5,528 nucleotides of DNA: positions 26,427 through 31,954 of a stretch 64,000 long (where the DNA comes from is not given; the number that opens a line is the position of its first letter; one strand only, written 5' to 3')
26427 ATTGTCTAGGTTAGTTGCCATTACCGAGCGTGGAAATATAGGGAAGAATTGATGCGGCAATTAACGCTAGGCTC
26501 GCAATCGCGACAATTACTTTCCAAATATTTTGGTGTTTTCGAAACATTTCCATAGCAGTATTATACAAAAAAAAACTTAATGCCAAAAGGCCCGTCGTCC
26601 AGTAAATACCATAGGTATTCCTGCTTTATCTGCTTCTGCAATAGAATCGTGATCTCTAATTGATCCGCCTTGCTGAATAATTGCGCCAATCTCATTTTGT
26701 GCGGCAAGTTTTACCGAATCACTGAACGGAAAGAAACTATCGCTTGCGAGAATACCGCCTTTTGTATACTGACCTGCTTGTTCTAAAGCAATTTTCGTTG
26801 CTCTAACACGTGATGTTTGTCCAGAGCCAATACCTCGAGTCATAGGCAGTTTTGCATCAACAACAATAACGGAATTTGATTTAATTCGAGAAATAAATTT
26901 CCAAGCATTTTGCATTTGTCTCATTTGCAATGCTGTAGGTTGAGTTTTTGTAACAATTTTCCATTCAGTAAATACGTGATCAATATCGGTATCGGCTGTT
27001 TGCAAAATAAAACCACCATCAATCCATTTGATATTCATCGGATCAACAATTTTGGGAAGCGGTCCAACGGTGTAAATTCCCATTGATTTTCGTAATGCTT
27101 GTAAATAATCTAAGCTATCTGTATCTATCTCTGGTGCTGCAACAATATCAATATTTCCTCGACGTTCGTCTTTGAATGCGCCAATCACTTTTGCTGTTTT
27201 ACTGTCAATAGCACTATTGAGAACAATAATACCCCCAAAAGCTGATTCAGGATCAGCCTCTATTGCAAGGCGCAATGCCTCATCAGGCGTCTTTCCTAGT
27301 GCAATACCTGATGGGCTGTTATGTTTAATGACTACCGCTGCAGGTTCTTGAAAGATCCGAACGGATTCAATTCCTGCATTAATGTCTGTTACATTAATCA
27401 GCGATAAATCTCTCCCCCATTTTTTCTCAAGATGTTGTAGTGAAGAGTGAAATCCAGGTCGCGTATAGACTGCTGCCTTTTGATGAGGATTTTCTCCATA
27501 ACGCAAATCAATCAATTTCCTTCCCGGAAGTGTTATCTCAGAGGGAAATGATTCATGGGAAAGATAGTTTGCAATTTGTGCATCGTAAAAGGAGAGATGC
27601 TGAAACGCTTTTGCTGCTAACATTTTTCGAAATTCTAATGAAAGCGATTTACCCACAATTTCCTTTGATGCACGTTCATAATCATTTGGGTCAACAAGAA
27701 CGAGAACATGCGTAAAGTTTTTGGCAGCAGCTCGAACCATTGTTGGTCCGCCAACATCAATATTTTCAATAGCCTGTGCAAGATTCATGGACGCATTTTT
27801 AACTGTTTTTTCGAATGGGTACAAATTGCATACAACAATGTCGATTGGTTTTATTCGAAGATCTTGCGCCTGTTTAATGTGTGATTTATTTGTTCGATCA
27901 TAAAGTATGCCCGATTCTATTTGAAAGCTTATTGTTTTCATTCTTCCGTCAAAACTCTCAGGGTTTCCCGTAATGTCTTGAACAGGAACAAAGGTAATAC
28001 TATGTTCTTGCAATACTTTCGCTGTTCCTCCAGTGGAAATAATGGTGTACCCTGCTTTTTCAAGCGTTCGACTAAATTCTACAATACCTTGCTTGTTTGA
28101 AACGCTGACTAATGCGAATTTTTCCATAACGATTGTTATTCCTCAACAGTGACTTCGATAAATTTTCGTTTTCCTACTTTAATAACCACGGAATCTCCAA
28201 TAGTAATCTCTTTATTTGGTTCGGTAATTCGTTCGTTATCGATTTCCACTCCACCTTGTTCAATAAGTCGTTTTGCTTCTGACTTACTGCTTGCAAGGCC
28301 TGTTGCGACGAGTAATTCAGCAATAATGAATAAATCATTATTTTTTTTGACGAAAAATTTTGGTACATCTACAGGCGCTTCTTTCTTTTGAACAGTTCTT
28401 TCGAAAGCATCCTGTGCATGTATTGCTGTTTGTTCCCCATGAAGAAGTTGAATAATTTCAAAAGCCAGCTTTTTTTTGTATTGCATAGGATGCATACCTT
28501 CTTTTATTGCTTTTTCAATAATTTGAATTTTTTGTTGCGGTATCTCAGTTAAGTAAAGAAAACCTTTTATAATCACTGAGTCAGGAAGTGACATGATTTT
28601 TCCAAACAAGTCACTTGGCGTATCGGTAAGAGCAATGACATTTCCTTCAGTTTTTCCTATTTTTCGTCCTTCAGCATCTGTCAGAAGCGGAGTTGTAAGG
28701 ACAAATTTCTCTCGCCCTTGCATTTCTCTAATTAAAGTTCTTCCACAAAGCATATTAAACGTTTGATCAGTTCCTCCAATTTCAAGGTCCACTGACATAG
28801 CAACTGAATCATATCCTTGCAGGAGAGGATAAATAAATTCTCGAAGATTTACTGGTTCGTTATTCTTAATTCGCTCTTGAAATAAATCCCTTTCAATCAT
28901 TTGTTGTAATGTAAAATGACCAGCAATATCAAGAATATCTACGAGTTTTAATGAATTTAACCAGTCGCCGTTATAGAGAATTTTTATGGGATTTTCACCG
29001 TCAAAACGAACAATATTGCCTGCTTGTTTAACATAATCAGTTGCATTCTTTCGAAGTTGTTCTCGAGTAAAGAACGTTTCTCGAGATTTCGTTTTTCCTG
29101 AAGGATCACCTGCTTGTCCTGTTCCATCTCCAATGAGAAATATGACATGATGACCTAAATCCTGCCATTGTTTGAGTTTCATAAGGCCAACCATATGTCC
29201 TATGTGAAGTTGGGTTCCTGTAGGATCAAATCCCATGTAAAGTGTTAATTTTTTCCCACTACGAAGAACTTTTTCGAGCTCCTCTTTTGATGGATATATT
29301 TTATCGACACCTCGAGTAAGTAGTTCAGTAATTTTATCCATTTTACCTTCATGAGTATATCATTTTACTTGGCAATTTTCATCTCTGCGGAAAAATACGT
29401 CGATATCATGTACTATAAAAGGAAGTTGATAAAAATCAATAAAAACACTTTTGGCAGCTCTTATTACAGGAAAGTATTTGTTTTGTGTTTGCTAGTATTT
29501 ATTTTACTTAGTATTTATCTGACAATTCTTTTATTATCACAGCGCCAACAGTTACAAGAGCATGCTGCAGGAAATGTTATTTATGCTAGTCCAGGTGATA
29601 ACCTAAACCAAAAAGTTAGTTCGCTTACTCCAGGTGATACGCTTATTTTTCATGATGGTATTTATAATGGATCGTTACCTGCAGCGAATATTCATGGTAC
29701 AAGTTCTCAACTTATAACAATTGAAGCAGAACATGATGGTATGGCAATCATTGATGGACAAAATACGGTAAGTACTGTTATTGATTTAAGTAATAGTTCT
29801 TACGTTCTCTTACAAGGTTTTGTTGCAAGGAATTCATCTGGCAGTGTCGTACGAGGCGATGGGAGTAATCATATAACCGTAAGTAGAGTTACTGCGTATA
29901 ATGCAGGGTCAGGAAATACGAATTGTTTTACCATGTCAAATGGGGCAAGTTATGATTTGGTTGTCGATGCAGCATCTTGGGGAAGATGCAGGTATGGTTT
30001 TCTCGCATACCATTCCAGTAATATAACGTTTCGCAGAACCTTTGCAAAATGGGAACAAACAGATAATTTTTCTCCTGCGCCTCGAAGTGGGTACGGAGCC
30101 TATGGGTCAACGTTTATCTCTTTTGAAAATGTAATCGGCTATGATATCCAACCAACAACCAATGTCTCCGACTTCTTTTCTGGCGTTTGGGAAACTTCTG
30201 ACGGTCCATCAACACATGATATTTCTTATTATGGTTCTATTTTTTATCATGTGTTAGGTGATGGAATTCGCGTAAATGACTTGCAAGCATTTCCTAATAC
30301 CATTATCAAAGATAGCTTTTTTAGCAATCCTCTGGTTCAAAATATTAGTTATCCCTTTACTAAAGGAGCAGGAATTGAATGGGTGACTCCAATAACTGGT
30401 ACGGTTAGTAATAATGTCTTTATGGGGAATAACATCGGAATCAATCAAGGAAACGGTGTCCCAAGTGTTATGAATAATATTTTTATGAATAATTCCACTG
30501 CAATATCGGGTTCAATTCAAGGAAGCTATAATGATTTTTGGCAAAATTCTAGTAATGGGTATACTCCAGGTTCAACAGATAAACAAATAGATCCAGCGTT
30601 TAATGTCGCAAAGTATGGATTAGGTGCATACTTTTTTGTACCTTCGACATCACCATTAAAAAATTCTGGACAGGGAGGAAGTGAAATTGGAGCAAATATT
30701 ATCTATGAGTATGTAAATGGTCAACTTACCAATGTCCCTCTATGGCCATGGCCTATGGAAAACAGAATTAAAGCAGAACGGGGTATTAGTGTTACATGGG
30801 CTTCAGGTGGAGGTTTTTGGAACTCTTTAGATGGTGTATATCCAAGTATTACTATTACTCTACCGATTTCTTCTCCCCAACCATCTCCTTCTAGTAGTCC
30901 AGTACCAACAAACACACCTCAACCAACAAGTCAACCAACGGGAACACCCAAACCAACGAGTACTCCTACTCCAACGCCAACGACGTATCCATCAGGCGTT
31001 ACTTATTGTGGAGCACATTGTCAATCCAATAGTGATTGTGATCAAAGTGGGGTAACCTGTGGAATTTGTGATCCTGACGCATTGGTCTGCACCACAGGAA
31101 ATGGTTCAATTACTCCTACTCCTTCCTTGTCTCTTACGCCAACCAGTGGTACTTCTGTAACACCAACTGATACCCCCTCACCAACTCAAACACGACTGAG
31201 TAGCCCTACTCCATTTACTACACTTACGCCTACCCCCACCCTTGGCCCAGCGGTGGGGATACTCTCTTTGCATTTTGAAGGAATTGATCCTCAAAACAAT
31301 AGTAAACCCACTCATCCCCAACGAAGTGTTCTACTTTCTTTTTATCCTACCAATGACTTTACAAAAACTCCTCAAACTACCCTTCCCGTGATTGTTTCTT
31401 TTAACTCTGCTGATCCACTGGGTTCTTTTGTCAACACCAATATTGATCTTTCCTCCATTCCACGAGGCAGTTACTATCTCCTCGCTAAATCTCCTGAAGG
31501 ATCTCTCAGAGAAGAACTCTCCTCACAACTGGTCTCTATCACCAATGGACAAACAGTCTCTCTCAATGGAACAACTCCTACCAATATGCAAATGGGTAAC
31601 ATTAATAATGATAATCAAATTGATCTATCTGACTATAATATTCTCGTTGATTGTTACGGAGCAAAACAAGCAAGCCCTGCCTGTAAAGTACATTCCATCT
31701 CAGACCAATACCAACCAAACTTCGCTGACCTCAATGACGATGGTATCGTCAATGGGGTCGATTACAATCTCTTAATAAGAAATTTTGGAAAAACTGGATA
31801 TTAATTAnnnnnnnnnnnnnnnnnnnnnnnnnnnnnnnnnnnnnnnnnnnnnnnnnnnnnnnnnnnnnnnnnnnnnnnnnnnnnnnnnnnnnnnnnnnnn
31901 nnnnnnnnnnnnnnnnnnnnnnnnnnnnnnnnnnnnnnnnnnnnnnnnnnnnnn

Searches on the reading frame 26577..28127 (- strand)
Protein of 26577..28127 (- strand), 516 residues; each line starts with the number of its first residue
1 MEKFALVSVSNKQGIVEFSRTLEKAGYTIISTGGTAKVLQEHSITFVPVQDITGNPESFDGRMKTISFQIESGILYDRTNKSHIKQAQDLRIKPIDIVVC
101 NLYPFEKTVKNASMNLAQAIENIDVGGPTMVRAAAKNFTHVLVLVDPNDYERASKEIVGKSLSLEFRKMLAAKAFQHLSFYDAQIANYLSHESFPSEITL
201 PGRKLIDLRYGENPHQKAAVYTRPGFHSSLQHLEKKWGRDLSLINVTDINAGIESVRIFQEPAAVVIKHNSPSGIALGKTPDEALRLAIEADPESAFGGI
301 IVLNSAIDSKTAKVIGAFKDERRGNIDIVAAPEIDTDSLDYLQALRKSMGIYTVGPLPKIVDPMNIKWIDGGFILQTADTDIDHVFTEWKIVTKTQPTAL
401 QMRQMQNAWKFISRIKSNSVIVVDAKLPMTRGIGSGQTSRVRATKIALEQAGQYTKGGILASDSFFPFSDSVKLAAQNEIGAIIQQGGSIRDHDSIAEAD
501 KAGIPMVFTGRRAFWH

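Call 8: search_protein_families(library=pfam, proteins=[window:26577-28127:-], max_evalue=0.001)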
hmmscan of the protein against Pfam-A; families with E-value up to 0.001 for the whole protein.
window:26577-28127:- (516 aa): 2 families
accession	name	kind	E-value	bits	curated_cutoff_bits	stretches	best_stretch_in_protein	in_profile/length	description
PF01808.24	AICARFT_IMPCHas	-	4.2e-86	289.7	25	1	134-450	1-311/311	AICARFT/IMPCHase bienzyme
PF02142.27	MGS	-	3.9e-21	75.4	24.1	1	14-129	1-94/94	MGS-like domain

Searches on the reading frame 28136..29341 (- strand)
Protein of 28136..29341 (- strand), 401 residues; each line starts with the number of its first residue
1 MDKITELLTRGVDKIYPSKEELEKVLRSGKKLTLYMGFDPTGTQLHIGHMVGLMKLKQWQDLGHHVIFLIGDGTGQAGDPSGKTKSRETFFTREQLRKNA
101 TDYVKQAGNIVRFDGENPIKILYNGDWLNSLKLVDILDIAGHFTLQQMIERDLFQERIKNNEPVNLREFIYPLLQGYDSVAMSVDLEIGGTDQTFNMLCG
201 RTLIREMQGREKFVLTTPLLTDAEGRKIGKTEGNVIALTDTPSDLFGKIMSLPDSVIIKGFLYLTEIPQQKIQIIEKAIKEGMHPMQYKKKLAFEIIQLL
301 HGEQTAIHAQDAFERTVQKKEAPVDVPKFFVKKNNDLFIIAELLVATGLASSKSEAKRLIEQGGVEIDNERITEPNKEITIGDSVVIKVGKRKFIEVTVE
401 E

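Call 8: search_protein_families(library=pfam, proteins=[window:28136-29341:-], max_evalue=0.001)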
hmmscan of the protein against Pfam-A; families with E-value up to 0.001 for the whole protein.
window:28136-29341:- (401 aa): 5 families
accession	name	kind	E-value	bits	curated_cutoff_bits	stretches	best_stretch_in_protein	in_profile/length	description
PF00579.31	tRNA-synt_1b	-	9.9e-68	229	21.1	1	29-317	3-291/292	tRNA synthetases class I (W and Y)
PF01479.30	S4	-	2.4e-11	43.6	22.8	1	343-385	6-48/48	S4 domain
PF22421.1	SYY_C-terminal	-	1.6e-09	37.9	27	1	324-395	7-81/83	Tyrosine--tRNA ligase SYY-like C-terminal domain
PF16714.10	TyrRSs_C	-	7.1e-06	26.2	30.6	1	320-371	7-54/120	Tyrosyl-tRNA synthetase C-terminal domain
PF13275.11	S4_2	-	0.00025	21.3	24.6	1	341-388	11-58/65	S4 domain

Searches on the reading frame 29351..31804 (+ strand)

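Call 8: search_protein_families(library=pfam, proteins=[window:29351-31804:+], max_evalue=0.001)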
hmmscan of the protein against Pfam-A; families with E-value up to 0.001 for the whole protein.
window:29351-31804:+ (817 aa): 2 families
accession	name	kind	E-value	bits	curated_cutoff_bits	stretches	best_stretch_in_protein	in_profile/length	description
PF00404.24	Dockerin_1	-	2.3e-05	24.9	22.9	1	751-811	4-55/57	Dockerin type I domain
PF14592.12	Chondroitinas_B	-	2.3e-05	24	24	1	83-141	5-63/426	Chondroitinase B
